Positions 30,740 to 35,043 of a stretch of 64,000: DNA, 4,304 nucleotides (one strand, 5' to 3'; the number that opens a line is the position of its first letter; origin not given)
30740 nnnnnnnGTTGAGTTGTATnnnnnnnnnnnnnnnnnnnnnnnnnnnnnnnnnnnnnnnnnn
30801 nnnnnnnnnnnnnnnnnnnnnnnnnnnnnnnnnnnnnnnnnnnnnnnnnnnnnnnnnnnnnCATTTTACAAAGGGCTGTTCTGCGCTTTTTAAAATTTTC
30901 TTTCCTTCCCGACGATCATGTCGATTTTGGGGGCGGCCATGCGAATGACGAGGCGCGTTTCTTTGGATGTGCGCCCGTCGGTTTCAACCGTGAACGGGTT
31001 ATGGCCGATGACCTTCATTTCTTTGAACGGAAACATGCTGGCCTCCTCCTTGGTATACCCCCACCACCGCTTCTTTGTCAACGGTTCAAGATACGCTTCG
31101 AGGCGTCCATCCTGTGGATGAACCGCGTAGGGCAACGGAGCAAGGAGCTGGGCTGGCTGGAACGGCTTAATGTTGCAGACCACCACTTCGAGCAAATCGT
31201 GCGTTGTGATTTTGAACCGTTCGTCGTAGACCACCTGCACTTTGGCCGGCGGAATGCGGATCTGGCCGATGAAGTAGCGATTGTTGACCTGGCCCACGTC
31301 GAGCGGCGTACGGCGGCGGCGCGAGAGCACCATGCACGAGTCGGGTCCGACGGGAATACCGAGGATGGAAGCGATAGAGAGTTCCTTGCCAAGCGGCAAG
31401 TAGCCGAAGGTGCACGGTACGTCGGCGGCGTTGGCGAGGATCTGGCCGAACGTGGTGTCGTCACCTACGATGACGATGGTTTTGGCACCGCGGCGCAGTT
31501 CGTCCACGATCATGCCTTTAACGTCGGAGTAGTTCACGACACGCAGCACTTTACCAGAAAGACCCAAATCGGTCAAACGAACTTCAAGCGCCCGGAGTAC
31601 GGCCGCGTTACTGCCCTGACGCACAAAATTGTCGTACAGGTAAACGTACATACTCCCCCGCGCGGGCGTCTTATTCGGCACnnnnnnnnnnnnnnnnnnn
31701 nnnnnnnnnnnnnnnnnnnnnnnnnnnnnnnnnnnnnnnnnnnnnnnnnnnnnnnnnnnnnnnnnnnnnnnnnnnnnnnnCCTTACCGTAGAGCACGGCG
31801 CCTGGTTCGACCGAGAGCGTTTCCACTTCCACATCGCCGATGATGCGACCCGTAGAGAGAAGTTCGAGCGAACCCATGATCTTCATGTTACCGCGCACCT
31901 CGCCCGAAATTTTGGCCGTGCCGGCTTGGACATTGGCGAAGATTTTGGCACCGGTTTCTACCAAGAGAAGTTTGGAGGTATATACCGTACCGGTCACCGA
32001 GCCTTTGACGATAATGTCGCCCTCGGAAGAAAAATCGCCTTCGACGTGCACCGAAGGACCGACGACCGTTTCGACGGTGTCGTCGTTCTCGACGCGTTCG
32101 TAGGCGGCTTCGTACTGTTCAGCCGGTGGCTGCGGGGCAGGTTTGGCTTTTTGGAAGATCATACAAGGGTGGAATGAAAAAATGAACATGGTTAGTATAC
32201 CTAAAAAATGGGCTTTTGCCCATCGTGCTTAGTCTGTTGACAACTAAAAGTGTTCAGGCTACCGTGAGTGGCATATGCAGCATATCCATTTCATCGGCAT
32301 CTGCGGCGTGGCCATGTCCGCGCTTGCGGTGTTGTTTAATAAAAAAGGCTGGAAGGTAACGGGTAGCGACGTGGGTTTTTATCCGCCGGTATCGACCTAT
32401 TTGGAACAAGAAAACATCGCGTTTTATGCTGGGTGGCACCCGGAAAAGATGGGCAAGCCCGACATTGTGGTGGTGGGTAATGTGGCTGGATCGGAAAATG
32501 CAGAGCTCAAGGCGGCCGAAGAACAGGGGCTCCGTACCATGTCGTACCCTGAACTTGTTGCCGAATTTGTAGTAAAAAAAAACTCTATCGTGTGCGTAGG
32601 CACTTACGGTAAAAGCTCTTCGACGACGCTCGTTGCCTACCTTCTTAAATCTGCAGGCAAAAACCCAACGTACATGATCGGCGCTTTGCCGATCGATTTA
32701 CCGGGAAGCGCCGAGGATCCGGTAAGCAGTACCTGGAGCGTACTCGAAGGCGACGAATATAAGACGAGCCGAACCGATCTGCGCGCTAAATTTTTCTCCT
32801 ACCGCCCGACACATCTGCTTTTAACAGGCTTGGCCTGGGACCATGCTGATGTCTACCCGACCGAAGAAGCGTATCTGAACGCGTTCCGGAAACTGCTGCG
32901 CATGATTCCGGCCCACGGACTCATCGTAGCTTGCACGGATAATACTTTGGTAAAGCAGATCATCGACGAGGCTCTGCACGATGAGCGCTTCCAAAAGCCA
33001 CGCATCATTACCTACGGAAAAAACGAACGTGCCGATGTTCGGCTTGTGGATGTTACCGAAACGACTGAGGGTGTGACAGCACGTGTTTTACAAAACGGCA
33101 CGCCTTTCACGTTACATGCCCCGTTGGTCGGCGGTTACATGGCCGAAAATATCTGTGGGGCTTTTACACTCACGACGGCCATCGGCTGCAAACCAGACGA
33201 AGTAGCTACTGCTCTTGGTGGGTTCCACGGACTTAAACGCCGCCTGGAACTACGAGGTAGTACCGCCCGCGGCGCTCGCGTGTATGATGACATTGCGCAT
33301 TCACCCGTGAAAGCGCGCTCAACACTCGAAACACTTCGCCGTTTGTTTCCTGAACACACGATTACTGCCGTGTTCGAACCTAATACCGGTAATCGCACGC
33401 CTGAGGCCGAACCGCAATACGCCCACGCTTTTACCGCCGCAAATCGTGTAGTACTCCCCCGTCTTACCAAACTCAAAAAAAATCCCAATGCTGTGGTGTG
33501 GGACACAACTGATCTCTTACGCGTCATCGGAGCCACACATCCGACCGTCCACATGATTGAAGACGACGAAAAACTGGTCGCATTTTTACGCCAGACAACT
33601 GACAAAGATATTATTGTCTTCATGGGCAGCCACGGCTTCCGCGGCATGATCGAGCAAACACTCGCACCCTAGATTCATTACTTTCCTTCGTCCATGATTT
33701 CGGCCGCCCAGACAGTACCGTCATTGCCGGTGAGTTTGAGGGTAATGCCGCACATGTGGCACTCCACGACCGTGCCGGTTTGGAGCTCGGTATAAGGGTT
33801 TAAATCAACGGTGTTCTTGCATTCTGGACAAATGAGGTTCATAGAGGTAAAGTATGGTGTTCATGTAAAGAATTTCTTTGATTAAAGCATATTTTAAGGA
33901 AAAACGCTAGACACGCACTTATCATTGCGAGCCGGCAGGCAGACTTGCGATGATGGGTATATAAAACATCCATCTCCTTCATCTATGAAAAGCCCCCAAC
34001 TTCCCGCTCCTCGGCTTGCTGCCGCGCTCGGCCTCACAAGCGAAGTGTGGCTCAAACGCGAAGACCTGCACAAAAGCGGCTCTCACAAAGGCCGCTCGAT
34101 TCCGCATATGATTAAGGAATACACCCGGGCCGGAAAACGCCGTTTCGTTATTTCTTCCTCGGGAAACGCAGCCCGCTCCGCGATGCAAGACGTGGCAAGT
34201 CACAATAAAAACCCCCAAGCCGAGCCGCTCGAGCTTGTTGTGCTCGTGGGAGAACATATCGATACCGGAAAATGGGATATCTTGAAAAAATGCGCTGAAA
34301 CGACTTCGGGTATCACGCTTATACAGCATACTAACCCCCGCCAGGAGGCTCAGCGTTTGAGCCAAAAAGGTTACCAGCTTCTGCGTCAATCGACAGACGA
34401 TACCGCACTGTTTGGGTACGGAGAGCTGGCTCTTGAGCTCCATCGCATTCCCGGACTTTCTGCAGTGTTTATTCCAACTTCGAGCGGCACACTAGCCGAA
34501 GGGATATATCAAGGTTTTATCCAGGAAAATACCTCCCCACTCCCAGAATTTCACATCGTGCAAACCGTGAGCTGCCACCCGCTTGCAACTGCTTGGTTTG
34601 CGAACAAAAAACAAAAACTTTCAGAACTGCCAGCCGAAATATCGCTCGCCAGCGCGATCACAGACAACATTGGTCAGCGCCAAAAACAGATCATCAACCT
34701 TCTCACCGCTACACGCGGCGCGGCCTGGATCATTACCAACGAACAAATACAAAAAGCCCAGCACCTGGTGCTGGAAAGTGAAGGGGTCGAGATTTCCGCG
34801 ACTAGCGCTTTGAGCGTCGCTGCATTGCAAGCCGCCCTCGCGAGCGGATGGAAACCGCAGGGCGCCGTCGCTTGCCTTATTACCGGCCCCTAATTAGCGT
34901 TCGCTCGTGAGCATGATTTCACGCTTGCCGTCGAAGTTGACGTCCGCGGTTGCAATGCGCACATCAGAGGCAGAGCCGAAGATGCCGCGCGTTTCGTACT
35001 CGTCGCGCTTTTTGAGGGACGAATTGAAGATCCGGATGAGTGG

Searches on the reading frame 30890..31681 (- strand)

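Call 65: search_protein_families(library=pfam, proteins=[window:30890-31681:-], max_evalue=0.0001)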
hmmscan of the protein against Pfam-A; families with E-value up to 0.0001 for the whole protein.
window:30890-31681:- (263 aa): 1 family
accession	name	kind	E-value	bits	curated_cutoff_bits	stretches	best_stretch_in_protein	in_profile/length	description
PF00781.29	DAGK_cat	-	6.1e-05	23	23.6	1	30-132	20-125/125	Diacylglycerol kinase catalytic domain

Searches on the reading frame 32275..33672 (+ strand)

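Call 26: search_protein_families(library=pfam, proteins=[window:32275-33672:+], max_evalue=0.001)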
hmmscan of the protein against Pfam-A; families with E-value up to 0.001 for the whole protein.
window:32275-33672:+ (465 aa): 3 families
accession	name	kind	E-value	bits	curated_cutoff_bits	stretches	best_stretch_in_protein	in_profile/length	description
PF01225.30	Mur_ligase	-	8.9e-18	64.9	21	1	3-99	1-91/95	Mur ligase family, catalytic domain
PF08245.18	Mur_ligase_M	-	9.7e-18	65.3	24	1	109-298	3-198/200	Mur ligase middle domain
PF02875.26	Mur_ligase_C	-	3.1e-13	51.1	28.4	1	322-453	1-127/127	Mur ligase, glutamate ligase domain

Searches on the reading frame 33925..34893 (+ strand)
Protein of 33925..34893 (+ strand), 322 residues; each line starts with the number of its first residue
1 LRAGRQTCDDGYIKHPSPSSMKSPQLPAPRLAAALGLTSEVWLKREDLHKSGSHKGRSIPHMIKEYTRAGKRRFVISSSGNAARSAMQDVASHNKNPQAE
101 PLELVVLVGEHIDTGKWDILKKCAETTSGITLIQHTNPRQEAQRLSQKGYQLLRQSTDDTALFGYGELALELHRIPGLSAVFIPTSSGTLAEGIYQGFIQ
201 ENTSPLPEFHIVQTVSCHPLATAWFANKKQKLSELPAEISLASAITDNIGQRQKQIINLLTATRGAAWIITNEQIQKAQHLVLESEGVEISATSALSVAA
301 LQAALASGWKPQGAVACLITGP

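Call 26: search_protein_families(library=pfam, proteins=[window:33925-34893:+], max_evalue=0.001)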
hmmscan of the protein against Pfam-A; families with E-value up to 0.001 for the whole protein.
window:33925-34893:+ (322 aa): 1 family
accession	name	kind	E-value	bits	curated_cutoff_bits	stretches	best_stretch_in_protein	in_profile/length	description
PF00291.31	PALP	-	4.4e-35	121.9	35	1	23-321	8-295/295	Pyridoxal-phosphate dependent enzyme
